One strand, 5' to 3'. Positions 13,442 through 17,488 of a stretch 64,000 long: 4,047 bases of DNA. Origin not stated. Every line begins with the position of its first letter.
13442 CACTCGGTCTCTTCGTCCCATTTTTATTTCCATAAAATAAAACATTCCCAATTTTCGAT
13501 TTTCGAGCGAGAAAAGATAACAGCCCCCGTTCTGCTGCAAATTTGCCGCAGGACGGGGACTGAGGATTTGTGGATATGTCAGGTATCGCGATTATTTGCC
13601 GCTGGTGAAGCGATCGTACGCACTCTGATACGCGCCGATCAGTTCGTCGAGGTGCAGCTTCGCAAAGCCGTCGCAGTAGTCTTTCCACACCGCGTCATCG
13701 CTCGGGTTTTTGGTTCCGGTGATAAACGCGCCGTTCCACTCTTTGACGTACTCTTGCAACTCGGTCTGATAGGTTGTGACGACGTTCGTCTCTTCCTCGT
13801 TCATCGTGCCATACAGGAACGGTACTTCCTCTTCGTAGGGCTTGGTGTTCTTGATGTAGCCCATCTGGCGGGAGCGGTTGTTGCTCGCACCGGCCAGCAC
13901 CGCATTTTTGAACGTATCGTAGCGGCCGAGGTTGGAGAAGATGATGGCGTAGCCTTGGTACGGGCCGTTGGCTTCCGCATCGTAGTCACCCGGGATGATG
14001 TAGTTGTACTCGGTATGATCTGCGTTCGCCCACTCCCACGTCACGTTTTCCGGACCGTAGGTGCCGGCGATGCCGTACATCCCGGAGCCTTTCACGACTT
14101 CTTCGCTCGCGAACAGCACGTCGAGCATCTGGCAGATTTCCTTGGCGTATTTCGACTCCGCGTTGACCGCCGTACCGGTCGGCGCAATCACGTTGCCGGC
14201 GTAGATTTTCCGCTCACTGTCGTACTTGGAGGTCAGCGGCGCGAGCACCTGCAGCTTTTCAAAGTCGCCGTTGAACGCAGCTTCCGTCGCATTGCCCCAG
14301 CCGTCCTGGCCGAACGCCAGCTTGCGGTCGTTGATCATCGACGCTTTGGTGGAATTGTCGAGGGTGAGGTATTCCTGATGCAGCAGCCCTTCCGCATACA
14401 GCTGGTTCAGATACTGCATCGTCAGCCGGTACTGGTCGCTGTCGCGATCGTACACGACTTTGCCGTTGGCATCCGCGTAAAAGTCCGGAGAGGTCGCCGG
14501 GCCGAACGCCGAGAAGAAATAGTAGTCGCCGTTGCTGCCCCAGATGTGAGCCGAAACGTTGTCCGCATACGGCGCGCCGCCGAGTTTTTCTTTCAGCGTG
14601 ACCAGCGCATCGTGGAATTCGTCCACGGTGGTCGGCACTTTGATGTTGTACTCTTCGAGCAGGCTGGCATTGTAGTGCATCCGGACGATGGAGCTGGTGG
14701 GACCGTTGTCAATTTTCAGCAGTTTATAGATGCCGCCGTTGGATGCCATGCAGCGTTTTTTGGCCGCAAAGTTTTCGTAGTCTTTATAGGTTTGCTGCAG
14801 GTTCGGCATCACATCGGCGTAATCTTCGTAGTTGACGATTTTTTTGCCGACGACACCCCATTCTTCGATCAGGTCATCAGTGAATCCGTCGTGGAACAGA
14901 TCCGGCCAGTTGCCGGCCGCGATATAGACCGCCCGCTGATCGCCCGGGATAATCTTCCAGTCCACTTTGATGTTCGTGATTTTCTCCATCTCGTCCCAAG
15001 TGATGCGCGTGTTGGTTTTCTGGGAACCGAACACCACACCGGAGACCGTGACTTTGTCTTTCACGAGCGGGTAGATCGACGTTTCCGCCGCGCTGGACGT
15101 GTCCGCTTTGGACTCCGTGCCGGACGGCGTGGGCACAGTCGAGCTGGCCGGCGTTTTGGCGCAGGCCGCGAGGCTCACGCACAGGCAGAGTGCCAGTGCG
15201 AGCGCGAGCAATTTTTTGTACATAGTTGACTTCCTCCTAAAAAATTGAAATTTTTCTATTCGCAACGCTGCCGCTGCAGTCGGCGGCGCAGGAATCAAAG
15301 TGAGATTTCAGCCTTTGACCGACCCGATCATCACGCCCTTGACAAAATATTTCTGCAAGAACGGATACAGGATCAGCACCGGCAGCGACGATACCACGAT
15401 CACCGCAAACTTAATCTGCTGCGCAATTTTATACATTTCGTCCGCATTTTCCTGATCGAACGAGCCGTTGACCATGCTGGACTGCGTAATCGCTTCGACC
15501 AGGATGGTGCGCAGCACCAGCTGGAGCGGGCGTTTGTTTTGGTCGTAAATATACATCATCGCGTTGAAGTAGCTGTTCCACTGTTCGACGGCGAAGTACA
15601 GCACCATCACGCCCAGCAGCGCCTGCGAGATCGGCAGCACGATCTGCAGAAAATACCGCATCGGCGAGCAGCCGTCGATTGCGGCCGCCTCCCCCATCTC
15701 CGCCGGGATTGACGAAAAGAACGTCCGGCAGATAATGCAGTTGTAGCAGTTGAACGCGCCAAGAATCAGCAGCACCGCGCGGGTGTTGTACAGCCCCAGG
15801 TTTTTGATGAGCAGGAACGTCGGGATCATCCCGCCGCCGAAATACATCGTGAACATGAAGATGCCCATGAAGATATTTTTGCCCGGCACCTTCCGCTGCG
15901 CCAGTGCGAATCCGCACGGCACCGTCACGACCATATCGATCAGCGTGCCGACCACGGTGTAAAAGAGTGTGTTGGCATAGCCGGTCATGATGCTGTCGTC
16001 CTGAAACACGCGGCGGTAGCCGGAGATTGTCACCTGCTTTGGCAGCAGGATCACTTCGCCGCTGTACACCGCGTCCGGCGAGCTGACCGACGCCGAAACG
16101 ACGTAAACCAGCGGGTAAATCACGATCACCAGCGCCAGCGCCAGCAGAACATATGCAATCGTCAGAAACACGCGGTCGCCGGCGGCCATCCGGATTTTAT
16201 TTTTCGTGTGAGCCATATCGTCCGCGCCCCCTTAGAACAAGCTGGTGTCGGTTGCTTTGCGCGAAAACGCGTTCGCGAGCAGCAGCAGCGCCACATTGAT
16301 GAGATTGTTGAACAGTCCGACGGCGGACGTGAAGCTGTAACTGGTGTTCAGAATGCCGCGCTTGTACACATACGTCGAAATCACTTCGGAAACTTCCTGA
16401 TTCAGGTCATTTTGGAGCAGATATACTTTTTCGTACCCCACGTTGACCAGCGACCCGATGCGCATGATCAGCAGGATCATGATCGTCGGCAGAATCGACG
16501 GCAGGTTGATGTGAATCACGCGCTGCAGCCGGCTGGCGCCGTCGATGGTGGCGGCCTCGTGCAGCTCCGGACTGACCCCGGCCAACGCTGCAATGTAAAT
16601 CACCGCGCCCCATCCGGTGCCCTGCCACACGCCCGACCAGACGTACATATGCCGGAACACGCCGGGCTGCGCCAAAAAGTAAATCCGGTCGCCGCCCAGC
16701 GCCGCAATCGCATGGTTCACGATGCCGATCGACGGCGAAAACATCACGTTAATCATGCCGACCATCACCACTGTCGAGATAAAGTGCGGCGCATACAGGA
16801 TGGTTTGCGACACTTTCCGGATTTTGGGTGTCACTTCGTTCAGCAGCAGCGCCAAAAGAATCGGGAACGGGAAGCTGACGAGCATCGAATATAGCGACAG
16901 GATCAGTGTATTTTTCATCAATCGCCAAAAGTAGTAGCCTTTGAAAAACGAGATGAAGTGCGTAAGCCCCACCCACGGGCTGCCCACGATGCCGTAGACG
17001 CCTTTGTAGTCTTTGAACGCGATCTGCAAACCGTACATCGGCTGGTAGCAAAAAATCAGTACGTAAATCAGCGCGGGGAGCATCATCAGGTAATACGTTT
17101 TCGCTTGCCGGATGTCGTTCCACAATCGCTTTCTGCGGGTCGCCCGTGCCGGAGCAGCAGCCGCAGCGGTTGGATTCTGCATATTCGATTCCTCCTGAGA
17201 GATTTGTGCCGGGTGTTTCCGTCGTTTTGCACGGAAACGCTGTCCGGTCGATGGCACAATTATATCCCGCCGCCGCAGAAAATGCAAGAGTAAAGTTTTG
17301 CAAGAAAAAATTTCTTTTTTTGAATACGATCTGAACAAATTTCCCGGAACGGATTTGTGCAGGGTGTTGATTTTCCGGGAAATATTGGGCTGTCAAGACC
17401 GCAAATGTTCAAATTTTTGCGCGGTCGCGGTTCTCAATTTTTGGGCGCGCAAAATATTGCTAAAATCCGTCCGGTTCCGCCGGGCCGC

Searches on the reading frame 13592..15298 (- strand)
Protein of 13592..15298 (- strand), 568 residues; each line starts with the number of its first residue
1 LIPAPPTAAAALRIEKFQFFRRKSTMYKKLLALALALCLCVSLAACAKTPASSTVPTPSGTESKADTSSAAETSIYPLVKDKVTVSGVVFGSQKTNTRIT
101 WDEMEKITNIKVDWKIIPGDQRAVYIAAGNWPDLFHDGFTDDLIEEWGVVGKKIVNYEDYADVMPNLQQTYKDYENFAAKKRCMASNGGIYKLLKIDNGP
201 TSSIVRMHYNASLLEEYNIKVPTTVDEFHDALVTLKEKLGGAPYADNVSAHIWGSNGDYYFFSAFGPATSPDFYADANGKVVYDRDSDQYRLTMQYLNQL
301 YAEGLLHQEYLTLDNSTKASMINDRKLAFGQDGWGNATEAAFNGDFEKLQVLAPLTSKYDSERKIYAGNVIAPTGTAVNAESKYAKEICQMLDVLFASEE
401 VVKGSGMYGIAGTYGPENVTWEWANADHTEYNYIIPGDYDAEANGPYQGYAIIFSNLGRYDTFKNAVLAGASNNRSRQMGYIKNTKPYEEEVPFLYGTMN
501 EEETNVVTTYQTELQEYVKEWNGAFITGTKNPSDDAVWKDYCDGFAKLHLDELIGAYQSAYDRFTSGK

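Call 4: search_protein_families(library=pfam, proteins=[window:13592-15298:-], max_evalue=0.01)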
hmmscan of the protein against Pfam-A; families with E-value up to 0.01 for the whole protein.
window:13592-15298:- (568 aa): 0 families

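Call 9: search_protein_families(library=ncbifam, proteins=[window:13592-15298:-], max_evalue=0.01)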
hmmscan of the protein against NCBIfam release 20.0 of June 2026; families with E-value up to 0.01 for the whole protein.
window:13592-15298:- (568 aa): 0 families

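Call 12: find_encoding_contigs(protein=window:13592-15298:-, flank=10000, max_places=10)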
Protein window:13592-15298:- (568 aa): no gene with exactly this product is on record in the collection.

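Call 14: find_encoding_contigs(protein=window:13592-15223:-, flank=10000, max_places=10)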
Protein window:13592-15223:- (543 aa): 11 contigs read that carry it; 8 places shown.
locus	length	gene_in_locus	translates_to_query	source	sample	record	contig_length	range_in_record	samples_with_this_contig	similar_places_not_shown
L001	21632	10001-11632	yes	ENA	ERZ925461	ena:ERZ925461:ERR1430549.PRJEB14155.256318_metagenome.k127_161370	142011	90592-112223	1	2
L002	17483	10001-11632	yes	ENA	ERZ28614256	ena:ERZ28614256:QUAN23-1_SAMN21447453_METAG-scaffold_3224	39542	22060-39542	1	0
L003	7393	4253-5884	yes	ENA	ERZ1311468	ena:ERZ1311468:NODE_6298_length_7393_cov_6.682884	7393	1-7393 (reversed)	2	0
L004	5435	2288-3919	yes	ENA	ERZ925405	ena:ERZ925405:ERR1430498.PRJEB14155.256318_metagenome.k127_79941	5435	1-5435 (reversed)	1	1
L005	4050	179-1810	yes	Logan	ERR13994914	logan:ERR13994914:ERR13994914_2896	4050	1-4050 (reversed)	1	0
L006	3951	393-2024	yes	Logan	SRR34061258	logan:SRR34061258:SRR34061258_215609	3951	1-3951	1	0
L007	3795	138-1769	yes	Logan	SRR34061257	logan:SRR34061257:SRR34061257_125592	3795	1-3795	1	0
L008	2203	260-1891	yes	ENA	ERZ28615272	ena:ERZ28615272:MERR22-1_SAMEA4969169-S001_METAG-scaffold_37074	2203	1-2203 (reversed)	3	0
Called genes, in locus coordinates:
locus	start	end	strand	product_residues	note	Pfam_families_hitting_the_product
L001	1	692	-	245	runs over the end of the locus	PF14525:AraC_binding_2 (weak), PF00165:HTH_AraC (weak), PF12833:HTH_18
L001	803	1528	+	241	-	PF00106:adh_short, PF08659:KR, PF13561:adh_short_C2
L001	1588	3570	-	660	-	PF12833:HTH_18, PF00165:HTH_AraC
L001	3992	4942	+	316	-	PF00528:BPD_transp_1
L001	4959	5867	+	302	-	PF00528:BPD_transp_1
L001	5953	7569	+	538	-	-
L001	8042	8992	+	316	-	PF00528:BPD_transp_1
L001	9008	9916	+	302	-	PF00528:BPD_transp_1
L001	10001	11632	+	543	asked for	-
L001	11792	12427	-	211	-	-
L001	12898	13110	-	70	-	PF00239:Resolvase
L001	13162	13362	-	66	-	-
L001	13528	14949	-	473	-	PF03389:MobA_MobL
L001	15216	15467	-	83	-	PF12958:DUF3847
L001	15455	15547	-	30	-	-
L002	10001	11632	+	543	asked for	-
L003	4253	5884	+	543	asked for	-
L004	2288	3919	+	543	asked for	-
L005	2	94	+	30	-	?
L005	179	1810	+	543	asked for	-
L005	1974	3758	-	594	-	PF00239:Resolvase, PF07508:Recombinase, PF13408:Zn_ribbon_recom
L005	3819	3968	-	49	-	PF20612:SHOCT_2 (weak)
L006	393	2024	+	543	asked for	-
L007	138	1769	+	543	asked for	-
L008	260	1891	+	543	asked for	-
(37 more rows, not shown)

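Call 24: search_protein_families(library=pfam, proteins=[L005:1974-3758:-], max_evalue=0.1)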
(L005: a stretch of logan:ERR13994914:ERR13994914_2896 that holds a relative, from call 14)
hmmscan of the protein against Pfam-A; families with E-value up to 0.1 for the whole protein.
L005:1974-3758:- (594 aa): 6 families
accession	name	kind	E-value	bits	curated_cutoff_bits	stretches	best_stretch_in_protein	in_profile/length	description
PF00239.26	Resolvase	-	2.2e-31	109.3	23.3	1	27-175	1-144/145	Resolvase, N terminal domain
PF07508.19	Recombinase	-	3.1e-26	92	21.1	1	198-306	1-102/102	Recombinase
PF13408.12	Zn_ribbon_recom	-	1.8e-11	44.7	25.3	1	327-388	2-57/58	Recombinase zinc beta ribbon domain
PF08946.15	Osmo_CC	-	0.0025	18.5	24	0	417-438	19-40/46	Osmosensory transporter coiled coil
PF23431.1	BROMI_N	-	0.052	14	25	0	201-249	42-89/127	Broad-minded protein N-terminal domain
PF23451.1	Zn_ribbon_PaaD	-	0.063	13.4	27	0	331-358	15-42/53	PaaD zinc beta ribbon domain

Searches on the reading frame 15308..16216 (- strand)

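Call 4: search_protein_families(library=pfam, proteins=[window:15308-16216:-], max_evalue=0.01)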
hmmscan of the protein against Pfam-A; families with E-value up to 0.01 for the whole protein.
window:15308-16216:- (302 aa): 1 family
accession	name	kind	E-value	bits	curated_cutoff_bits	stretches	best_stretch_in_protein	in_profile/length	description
PF00528.27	BPD_transp_1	-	1.7e-09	38.1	26.4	1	99-295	2-182/184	Binding-protein-dependent transport system inner membrane component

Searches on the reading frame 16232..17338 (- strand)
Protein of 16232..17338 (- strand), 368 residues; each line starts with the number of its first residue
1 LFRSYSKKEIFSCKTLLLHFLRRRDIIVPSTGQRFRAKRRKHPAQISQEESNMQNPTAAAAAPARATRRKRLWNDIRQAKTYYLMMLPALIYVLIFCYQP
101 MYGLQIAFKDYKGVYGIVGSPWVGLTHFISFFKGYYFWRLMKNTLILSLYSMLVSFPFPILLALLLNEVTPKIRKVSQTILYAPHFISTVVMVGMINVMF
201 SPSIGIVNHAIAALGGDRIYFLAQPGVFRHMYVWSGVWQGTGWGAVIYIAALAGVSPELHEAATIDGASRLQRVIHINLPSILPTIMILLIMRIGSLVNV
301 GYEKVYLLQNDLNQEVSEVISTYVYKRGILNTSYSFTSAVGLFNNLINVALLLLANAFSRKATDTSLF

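Call 4: search_protein_families(library=pfam, proteins=[window:16232-17338:-], max_evalue=0.01)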
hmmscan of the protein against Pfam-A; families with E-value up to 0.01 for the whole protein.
window:16232-17338:- (368 aa): 1 family
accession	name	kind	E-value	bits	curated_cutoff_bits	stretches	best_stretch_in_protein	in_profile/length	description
PF00528.27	BPD_transp_1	-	3.3e-13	50.2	26.4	1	159-361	5-181/184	Binding-protein-dependent transport system inner membrane component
